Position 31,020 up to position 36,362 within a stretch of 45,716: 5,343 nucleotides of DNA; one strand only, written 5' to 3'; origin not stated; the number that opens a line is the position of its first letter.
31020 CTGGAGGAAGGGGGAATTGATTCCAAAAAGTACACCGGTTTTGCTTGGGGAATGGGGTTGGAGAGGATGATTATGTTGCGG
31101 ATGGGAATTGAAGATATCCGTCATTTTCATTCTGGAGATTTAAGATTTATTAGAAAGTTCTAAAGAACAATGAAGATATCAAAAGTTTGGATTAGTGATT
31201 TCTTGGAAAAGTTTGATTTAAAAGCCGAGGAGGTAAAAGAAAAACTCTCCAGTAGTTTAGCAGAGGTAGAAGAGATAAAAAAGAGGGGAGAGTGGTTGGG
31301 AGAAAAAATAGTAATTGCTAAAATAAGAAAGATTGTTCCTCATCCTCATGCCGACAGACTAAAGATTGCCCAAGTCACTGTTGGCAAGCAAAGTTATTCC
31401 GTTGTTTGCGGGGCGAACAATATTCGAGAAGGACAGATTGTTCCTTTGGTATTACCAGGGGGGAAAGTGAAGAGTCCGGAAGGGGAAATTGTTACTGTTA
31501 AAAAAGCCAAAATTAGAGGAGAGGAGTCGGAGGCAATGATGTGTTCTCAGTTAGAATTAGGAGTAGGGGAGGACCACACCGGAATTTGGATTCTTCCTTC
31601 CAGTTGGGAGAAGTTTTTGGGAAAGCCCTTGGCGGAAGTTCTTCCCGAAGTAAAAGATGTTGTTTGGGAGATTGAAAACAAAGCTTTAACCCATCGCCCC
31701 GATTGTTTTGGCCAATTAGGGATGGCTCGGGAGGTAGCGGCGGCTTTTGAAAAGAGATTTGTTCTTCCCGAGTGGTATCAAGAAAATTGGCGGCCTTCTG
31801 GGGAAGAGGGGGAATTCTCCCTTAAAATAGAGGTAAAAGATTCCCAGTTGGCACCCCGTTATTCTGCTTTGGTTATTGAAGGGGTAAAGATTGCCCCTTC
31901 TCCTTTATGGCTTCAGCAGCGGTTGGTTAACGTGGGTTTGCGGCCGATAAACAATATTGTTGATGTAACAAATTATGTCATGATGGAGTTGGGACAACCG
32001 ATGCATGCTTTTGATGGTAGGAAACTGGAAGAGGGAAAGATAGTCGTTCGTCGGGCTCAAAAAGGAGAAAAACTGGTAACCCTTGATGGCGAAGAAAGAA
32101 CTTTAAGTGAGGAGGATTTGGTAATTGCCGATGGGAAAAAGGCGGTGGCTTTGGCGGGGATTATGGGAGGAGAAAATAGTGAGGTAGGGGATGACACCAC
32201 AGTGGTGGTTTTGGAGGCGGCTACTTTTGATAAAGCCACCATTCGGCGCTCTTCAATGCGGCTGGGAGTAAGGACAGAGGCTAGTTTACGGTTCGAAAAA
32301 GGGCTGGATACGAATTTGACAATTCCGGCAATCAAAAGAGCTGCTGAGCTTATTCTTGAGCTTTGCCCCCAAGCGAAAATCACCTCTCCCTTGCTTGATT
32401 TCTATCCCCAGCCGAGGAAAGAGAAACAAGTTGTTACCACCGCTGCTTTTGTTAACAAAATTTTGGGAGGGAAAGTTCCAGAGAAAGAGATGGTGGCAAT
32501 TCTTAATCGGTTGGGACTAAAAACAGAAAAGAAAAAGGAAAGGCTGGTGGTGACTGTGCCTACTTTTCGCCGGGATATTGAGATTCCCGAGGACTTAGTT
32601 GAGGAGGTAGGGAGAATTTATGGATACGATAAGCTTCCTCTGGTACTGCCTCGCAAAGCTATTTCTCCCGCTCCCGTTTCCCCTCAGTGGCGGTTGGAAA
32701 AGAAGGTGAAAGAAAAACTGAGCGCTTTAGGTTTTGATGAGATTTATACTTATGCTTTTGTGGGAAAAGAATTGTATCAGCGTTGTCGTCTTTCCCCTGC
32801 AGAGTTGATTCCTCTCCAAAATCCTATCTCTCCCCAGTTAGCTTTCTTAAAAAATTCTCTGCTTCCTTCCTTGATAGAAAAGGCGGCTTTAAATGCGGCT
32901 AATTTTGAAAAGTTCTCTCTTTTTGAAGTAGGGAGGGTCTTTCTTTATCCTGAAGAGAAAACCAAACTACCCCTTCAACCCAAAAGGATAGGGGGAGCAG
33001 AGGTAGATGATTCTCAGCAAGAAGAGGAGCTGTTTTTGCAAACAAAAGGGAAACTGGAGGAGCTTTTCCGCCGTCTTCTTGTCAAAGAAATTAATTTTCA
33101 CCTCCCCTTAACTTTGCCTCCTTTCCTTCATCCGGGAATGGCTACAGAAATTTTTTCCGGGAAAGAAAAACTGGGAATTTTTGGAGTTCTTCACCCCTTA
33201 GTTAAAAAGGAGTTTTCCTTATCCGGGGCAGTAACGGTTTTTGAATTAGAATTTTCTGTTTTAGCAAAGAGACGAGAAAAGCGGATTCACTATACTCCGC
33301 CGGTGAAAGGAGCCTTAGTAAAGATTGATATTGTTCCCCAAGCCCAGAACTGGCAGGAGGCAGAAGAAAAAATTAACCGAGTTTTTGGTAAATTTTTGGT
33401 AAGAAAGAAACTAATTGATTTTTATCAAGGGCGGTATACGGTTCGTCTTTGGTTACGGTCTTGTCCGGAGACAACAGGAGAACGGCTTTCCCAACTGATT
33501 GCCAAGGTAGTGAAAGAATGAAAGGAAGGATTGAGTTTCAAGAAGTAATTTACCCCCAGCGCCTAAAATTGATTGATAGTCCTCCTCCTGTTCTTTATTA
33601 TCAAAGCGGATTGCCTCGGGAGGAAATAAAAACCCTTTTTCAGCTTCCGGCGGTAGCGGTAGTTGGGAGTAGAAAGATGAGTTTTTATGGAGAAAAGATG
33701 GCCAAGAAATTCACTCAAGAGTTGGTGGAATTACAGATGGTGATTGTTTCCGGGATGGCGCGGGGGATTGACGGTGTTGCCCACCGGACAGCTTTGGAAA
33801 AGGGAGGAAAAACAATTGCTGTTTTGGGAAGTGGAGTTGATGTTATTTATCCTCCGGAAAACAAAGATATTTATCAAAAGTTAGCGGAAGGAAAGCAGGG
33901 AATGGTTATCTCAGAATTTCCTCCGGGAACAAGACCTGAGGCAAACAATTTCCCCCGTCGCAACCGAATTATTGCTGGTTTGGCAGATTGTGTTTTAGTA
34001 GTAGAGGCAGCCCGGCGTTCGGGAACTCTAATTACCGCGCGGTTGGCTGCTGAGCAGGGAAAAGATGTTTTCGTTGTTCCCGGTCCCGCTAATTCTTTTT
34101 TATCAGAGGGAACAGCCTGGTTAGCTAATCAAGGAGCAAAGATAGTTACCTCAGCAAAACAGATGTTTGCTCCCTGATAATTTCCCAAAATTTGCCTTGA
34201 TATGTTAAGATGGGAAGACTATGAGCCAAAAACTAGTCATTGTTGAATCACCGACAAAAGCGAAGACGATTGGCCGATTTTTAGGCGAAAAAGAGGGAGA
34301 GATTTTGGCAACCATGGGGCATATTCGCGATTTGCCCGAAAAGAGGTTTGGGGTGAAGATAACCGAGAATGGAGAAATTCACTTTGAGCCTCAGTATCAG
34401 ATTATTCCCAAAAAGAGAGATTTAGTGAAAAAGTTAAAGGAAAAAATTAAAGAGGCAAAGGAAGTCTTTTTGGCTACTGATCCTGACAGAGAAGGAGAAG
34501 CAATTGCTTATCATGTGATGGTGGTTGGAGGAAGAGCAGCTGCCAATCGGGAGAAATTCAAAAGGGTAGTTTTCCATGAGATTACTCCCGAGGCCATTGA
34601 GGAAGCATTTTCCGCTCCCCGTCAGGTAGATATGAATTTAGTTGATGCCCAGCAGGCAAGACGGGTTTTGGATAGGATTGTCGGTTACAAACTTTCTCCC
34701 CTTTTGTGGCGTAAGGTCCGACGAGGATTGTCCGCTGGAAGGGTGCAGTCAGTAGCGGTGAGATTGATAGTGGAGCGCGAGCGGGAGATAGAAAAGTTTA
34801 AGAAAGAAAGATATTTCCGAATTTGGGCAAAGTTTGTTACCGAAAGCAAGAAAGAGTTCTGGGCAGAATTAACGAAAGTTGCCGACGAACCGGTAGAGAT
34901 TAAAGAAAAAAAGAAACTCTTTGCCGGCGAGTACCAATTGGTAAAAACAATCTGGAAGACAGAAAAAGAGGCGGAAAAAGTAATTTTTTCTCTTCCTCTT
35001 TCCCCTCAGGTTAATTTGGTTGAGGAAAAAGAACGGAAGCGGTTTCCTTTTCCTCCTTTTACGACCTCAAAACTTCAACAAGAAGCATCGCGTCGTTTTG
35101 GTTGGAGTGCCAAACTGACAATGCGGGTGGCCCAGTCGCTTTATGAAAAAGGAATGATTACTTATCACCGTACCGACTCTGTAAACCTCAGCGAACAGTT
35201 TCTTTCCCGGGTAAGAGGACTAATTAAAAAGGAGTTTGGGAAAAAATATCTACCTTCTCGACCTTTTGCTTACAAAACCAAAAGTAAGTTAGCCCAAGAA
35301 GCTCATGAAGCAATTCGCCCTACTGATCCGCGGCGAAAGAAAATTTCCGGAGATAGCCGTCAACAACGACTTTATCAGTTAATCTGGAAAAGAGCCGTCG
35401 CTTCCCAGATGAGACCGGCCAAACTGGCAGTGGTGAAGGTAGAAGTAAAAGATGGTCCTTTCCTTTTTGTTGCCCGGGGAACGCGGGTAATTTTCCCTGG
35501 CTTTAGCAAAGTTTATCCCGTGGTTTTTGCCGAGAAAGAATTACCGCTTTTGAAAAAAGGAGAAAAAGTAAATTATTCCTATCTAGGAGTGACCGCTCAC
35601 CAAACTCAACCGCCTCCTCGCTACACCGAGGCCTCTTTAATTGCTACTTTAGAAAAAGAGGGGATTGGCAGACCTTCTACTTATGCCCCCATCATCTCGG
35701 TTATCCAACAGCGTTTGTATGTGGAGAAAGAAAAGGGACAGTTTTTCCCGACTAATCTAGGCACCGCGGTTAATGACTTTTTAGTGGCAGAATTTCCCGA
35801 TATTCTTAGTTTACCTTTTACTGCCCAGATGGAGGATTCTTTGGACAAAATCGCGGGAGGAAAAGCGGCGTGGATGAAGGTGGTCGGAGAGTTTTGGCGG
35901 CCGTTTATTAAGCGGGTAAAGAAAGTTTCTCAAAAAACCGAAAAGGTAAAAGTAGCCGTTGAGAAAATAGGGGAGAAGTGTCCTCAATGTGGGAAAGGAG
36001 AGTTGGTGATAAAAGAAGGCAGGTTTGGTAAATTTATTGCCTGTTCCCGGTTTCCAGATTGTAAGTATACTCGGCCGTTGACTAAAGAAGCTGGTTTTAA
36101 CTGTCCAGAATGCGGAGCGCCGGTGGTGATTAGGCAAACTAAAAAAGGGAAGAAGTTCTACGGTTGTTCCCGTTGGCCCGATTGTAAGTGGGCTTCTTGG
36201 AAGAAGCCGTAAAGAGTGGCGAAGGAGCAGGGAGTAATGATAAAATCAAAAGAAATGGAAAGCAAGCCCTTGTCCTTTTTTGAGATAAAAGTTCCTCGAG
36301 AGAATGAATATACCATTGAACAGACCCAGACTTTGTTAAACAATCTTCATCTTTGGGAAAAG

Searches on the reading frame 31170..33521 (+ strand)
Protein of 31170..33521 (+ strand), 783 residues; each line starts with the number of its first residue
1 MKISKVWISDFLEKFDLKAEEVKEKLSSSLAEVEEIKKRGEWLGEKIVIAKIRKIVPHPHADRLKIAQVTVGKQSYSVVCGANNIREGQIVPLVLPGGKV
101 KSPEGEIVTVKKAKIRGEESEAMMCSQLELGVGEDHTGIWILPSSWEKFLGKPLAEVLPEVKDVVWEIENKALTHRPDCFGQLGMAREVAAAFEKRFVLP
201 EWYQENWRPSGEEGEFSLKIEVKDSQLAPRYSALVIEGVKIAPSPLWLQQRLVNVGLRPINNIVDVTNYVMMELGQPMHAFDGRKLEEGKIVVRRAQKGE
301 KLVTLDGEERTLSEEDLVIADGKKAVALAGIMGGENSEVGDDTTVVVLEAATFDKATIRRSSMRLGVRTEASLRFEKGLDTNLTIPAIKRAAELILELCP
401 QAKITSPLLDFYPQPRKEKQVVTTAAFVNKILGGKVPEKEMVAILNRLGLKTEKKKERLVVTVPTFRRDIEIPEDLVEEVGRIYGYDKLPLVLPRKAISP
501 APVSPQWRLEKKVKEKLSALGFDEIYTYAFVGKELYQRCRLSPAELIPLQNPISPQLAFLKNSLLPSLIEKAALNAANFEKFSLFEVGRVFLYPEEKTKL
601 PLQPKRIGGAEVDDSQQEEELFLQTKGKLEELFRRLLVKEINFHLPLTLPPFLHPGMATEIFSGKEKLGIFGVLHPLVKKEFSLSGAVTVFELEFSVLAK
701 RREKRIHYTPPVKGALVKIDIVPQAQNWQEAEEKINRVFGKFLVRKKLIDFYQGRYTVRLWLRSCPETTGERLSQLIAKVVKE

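Call 53: search_protein_families(library=pfam, proteins=[window:31170-33521:+], max_evalue=0.00001)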
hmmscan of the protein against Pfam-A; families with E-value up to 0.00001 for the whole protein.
window:31170-33521:+ (783 aa): 4 families
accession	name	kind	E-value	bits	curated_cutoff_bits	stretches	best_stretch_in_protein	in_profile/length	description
PF03483.22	B3_4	-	3.7e-72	242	29.3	1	228-399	2-173/174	B3/4 domain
PF17759.6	tRNA_synthFbeta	-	4.3e-42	144.4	22.4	1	489-695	1-214/214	Phenylalanyl tRNA synthetase beta chain CLM domain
PF03484.21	B5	-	3.4e-22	78.9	28.6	1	424-486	4-67/67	tRNA synthetase B5 domain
PF01588.26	tRNA_bind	-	3.7e-13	49.8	27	1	47-139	1-84/96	Putative tRNA binding domain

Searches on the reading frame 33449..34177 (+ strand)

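Call 53: search_protein_families(library=pfam, proteins=[window:33449-34177:+], max_evalue=0.00001)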
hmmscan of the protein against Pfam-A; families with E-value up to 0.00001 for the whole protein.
window:33449-34177:+ (242 aa): 2 families
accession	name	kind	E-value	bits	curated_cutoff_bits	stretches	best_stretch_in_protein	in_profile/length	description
PF02481.21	DNA_processg_A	-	1.6e-73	246.9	29.6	1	28-234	10-211/212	DNA recombination-mediator protein A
PF18306.6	LDcluster4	-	4.7e-06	26.7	26.3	0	68-126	3-62/151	SLOG cluster4 family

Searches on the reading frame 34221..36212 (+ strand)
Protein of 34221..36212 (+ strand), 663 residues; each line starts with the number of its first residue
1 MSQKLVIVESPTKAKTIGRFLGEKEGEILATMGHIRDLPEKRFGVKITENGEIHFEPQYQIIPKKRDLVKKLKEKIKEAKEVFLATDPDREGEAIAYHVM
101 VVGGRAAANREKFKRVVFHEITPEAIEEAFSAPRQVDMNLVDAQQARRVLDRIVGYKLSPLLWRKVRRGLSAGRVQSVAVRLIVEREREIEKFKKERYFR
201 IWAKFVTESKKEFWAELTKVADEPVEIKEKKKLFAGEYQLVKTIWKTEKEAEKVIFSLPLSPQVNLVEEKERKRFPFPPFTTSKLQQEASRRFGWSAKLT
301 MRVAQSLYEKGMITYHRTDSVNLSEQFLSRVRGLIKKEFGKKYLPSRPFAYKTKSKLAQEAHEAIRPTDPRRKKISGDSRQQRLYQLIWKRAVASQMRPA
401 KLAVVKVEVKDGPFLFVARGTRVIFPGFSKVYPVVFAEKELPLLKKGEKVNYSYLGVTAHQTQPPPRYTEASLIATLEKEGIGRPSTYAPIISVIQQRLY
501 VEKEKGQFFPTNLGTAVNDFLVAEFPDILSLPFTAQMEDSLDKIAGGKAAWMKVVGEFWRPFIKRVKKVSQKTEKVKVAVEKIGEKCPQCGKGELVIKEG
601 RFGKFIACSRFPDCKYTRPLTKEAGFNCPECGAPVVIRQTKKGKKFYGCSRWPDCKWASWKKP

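Call 53: search_protein_families(library=pfam, proteins=[window:34221-36212:+], max_evalue=0.00001)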
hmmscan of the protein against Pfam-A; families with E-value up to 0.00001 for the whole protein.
window:34221-36212:+ (663 aa): 3 families
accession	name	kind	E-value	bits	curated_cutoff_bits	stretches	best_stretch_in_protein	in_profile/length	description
PF01131.25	Topoisom_bac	-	3.1e-125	418.8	35.1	1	136-555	2-410/411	DNA topoisomerase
PF01396.24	Zn_ribbon_Top1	-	5.8e-30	103.2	32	2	584-622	1-38/39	Topoisomerase DNA binding C4 zinc finger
PF01751.28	Toprim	-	2.4e-23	82.6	23.1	1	4-121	1-96/96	Toprim domain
